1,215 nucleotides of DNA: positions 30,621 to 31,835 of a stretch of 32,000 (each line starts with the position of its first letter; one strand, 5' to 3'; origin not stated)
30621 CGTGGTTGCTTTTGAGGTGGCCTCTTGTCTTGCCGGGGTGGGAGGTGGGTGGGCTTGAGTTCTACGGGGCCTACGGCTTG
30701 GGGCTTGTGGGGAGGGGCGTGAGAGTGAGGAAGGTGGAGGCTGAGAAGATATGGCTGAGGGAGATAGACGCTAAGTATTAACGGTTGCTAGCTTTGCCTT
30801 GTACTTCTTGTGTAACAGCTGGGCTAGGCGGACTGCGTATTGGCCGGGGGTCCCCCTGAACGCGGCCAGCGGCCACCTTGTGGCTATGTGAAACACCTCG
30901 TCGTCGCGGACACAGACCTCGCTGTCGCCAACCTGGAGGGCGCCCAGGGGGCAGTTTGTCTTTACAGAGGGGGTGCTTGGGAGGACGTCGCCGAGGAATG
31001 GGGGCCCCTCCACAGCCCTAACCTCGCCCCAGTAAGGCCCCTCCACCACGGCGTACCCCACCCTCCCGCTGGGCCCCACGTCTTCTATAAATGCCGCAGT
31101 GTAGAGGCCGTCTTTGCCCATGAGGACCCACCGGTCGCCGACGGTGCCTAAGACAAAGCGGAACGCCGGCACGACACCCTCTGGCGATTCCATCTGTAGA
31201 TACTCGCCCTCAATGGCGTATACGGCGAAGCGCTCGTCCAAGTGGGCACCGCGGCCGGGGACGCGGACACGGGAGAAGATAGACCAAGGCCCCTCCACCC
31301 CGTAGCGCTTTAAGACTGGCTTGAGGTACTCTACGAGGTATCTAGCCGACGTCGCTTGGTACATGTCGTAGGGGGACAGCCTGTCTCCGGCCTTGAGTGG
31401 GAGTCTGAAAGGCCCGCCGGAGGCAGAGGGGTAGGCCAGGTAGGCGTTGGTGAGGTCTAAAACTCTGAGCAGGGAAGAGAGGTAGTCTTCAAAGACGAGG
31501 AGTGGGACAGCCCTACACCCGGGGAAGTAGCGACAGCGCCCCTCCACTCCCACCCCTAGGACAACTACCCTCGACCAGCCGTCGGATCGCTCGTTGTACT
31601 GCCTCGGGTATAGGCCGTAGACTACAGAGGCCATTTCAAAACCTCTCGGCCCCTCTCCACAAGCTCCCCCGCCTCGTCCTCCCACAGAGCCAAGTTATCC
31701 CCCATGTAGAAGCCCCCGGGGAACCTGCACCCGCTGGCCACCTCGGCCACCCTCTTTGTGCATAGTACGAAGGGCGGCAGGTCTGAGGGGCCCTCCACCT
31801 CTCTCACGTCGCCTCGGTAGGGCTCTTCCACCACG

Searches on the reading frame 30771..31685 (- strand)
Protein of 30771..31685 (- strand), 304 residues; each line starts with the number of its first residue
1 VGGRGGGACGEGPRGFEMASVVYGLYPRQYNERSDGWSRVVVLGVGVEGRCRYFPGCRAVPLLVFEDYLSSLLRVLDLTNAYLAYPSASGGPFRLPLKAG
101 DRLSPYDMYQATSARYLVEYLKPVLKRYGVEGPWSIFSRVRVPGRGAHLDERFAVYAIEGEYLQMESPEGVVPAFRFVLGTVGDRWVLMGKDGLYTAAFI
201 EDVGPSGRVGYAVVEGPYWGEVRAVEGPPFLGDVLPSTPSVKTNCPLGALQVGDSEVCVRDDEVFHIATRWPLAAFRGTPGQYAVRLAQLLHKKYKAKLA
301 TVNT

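Call 5: search_protein_families(library=pfam, proteins=[window:30771-31685:-], max_evalue=1)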
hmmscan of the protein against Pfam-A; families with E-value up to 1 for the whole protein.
window:30771-31685:- (304 aa): 0 families

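Call 6: search_protein_families(library=ncbifam, proteins=[window:30771-31685:-], max_evalue=1)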
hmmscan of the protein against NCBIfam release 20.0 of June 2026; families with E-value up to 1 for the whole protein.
window:30771-31685:- (304 aa): 0 families

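Call 21: search_protein_families(library=phrogs, proteins=[window:30771-31685:-], max_evalue=0.1)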
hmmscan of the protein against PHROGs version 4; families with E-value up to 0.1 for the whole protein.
window:30771-31685:- (304 aa): 1 family
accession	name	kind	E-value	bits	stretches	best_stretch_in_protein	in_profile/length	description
phrog_17747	-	unknown function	0.031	15.7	1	278-298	38-58/63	-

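Call 22: search_protein_families(library=padloc, proteins=[window:30771-31685:-], max_evalue=0.1)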
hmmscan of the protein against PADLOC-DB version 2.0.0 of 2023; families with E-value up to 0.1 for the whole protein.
window:30771-31685:- (304 aa): 0 families

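Call 65: find_encoding_contigs(protein=window:30774-31634:-, flank=10000, max_places=3)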
Protein window:30774-31634:- (287 aa): 3 contigs read that carry it; 3 places shown.
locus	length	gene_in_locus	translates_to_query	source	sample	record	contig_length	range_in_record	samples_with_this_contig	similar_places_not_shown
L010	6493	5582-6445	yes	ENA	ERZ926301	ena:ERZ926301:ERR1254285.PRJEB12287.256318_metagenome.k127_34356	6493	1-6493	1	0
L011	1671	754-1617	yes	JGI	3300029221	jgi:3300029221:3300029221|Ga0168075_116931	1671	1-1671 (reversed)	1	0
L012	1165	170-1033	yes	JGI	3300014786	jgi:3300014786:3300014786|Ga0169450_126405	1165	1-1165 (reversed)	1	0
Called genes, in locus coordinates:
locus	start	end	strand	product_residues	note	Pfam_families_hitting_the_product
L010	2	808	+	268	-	?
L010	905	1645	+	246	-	PF02463:SMC_N (weak), PF00005:ABC_tran, PF13304:AAA_21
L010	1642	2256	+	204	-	PF01895:PhoU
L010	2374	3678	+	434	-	PF13173:AAA_14, PF13635:DUF4143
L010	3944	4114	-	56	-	-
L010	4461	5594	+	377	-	-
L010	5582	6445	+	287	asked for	-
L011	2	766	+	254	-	?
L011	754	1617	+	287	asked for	-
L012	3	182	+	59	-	?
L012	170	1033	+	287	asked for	-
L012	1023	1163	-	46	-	?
